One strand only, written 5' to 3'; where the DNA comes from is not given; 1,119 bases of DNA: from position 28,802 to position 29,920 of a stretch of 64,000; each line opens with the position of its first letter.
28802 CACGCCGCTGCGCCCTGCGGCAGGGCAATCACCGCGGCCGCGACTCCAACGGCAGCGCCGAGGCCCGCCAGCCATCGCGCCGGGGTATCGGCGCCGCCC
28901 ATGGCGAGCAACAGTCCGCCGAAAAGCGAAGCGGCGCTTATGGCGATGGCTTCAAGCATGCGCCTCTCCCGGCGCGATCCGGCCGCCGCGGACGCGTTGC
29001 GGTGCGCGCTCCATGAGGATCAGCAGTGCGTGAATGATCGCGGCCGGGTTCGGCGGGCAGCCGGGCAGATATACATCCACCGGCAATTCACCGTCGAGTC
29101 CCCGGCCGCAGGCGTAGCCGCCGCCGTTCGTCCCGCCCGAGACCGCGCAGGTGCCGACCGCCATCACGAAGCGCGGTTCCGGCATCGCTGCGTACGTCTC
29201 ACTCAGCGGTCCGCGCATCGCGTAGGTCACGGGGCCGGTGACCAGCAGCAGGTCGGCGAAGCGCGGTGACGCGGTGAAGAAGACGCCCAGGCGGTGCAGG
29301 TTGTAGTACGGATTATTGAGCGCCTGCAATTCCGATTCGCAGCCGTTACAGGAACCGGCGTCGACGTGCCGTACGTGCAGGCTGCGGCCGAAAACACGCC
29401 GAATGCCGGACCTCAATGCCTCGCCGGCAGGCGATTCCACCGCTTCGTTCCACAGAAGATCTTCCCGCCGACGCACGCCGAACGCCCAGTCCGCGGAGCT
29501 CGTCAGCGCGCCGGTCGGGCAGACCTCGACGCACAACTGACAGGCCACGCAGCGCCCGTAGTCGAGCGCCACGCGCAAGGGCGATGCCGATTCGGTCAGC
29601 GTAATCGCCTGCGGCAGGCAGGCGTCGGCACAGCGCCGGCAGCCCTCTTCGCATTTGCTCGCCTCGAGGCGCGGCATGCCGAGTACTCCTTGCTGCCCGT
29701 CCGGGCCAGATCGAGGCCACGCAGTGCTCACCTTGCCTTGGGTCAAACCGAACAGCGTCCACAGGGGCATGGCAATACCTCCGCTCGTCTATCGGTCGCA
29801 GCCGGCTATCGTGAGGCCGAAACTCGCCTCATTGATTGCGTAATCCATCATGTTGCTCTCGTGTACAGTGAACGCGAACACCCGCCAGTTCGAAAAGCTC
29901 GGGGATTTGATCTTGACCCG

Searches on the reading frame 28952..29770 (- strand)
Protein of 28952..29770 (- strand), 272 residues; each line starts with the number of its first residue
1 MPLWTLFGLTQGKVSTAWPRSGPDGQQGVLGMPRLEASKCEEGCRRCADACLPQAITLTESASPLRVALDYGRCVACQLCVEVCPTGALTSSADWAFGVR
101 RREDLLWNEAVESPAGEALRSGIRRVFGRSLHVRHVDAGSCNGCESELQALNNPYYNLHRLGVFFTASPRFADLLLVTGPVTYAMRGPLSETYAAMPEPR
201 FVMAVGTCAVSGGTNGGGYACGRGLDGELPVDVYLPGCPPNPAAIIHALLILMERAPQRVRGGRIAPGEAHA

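Call 5: search_protein_families(library=pfam, proteins=[window:28952-29770:-])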
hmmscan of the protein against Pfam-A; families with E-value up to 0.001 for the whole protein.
window:28952-29770:- (272 aa): 8 families
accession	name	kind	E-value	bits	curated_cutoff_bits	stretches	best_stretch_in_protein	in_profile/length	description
PF01058.29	Oxidored_q6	-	3.2e-28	98.5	27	1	141-250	1-126/128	NADH ubiquinone oxidoreductase, 20 Kd subunit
PF12838.12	Fer4_7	-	1.2e-09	38.9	27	1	40-88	2-52/52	4Fe-4S dicluster domain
PF00037.32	Fer4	-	1.1e-08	34.9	21.1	1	69-90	3-24/24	4Fe-4S binding domain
PF12797.12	Fer4_2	-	3.8e-08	33.2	24.5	1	67-86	3-22/22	4Fe-4S binding domain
PF12837.12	Fer4_6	-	5.7e-07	29.6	25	0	70-89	5-24/24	4Fe-4S binding domain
PF14697.11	Fer4_21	-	9e-07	29.4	35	1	43-88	10-56/59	4Fe-4S dicluster domain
PF13187.11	Fer4_9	-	3.4e-06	27.4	27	1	40-88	2-51/52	4Fe-4S dicluster domain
PF13484.11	Fer4_16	-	1.9e-05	25.8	30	1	73-93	1-22/66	4Fe-4S double cluster binding domain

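Call 7: search_protein_families(library=ncbifam, proteins=[window:28952-29770:-])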
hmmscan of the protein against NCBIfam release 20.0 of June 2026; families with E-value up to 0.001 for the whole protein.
window:28952-29770:- (272 aa): 53 families (the best 25 are shown)
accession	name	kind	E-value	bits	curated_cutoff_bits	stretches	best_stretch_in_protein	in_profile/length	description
NF005012.1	PRK06411.1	subfamily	1.4e-33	115.8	116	1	143-255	45-157/166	NADH-quinone oxidoreductase subunit NuoB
NF011394.0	PRK14819.1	equivalog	9.8e-32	110.5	312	1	142-256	41-156/264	NADH-quinone oxidoreductase subunit B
TIGR01957.1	nuoB_fam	subfamily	2e-30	105.6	142.7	1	142-255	27-141/145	NADH-quinone oxidoreductase subunit B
NF011388.0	PRK14813.1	equivalog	5.6e-27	94.8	294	1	143-254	39-151/189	NADH dehydrogenase subunit B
NF011393.0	PRK14818.1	equivalog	6.8e-27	94.1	255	1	143-256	42-155/173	NADH dehydrogenase subunit B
NF011391.0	PRK14816.1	equivalog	1.7e-26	93.1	283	1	138-253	60-174/196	NADH-quinone oxidoreductase subunit B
NF011390.0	PRK14815.1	equivalog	3.5e-25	88.3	281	1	143-256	44-157/183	NADH dehydrogenase subunit B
NF011395.0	PRK14820.1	equivalog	3.9e-25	88.7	263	1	138-254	41-155/180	NADH-quinone oxidoreductase subunit B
NF011389.0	PRK14814.1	equivalog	2e-24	86.4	285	1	138-255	41-156/186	NADH dehydrogenase subunit B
NF011392.0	PRK14817.1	equivalog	6.2e-22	78.1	271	1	143-255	47-159/182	NADH-quinone oxidoreductase subunit B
NF009808.0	PRK13292.1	equivalog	8.3e-21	73.5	1156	1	144-261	37-154/791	NADH-quinone oxidoreductase subunit B/C/D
NF009053.0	PRK12387.1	subfamily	1.6e-14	54.1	204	1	11-109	11-110/180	formate hydrogenlyase complex iron-sulfur subunit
NF004541.0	PRK05888.2-2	equivalog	8.3e-13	48.5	217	1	19-93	42-115/168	NADH-quinone oxidoreductase subunit NuoI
TIGR01971.1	NuoI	subfamily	9.3e-11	41.4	113.05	1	39-109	43-118/121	NADH-quinone oxidoreductase, chain I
NF006221.0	PRK08348.1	subfamily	2.1e-10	40.4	124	1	35-97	41-100/136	NADH-plastoquinone oxidoreductase subunit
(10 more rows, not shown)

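Call 38: search_solved_structures(query=window:28952-29770:-, max_evalue=0.001, show_alignments=3)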
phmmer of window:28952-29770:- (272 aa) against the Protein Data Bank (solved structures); distinct sequences matched with E-value up to 0.001: 91 (the best 60 are shown).
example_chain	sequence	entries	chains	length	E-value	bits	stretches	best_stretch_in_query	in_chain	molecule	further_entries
6cfw_J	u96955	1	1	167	4e-33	118.2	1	124-269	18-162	Probable membrane-bound hydrogenase subunit mbhJ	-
7z0s_G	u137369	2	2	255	8.5e-32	113.9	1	118-262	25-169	Formate hydrogenlyase subunit 7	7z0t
5xtb_C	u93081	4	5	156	3.6e-26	95.4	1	144-256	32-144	NADH dehydrogenase [ubiquinone] iron-sulfur protein 7, mitochondrial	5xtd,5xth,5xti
7zeb_6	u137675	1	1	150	3.7e-26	95.4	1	144-258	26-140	NADH dehydrogenase [ubiquinone] iron-sulfur protein 7, mitochondrial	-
9ti4_E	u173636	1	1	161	3.9e-26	95.3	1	144-256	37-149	NADH dehydrogenase [ubiquinone] iron-sulfur protein 7, mitochondrial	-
9w2u_B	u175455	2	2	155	4.2e-26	95.2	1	144-258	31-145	NADH dehydrogenase [ubiquinone] iron-sulfur protein 7, mitochondrial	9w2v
7zd6_6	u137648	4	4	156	4.3e-26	95.2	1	144-258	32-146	NADH dehydrogenase [ubiquinone] iron-sulfur protein 7, mitochondrial | Complex I-20kD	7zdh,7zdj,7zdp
7v2c_C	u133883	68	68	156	4.7e-26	95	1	144-257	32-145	NADH dehydrogenase [ubiquinone] iron-sulfur protein 7,mitochondrial | NADH dehydrogenase [ubiquinone] iron-sulfur protein 7, mitochondrial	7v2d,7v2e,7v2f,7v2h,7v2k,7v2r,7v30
5lc5_B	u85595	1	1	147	5e-26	94.9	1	144-257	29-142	NADH dehydrogenase [ubiquinone] iron-sulfur protein 7, mitochondrial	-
5ldw_B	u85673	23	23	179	5.6e-26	94.8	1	144-258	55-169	NADH dehydrogenase [ubiquinone] iron-sulfur protein 7, mitochondrial | Mitochondrial complex I, PSST subunit | NADH:ubiquinone oxidoreductase core subunit S7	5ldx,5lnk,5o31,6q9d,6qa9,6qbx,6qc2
6g2j_B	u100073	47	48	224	6.3e-26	94.6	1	144-256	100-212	NADH dehydrogenase [ubiquinone] iron-sulfur protein 7, mitochondrial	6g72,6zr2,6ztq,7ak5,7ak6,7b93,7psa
9cwt_C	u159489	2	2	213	7.2e-26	94.4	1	144-256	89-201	NADH dehydrogenase [ubiquinone] iron-sulfur protein 7, mitochondrial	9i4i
8b9z_B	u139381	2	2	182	8.2e-26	94.2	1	144-256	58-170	LD31474p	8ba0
7qsd_B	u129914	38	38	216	8.5e-26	94.2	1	144-258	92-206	NADH dehydrogenase [ubiquinone] iron-sulfur protein 7, mitochondrial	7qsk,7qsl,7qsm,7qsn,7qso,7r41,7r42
7vxu_C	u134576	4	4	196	8.7e-26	94.2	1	144-257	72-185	Complex I-20kD | NADH dehydrogenase [ubiquinone] iron-sulfur protein 7, mitochondrial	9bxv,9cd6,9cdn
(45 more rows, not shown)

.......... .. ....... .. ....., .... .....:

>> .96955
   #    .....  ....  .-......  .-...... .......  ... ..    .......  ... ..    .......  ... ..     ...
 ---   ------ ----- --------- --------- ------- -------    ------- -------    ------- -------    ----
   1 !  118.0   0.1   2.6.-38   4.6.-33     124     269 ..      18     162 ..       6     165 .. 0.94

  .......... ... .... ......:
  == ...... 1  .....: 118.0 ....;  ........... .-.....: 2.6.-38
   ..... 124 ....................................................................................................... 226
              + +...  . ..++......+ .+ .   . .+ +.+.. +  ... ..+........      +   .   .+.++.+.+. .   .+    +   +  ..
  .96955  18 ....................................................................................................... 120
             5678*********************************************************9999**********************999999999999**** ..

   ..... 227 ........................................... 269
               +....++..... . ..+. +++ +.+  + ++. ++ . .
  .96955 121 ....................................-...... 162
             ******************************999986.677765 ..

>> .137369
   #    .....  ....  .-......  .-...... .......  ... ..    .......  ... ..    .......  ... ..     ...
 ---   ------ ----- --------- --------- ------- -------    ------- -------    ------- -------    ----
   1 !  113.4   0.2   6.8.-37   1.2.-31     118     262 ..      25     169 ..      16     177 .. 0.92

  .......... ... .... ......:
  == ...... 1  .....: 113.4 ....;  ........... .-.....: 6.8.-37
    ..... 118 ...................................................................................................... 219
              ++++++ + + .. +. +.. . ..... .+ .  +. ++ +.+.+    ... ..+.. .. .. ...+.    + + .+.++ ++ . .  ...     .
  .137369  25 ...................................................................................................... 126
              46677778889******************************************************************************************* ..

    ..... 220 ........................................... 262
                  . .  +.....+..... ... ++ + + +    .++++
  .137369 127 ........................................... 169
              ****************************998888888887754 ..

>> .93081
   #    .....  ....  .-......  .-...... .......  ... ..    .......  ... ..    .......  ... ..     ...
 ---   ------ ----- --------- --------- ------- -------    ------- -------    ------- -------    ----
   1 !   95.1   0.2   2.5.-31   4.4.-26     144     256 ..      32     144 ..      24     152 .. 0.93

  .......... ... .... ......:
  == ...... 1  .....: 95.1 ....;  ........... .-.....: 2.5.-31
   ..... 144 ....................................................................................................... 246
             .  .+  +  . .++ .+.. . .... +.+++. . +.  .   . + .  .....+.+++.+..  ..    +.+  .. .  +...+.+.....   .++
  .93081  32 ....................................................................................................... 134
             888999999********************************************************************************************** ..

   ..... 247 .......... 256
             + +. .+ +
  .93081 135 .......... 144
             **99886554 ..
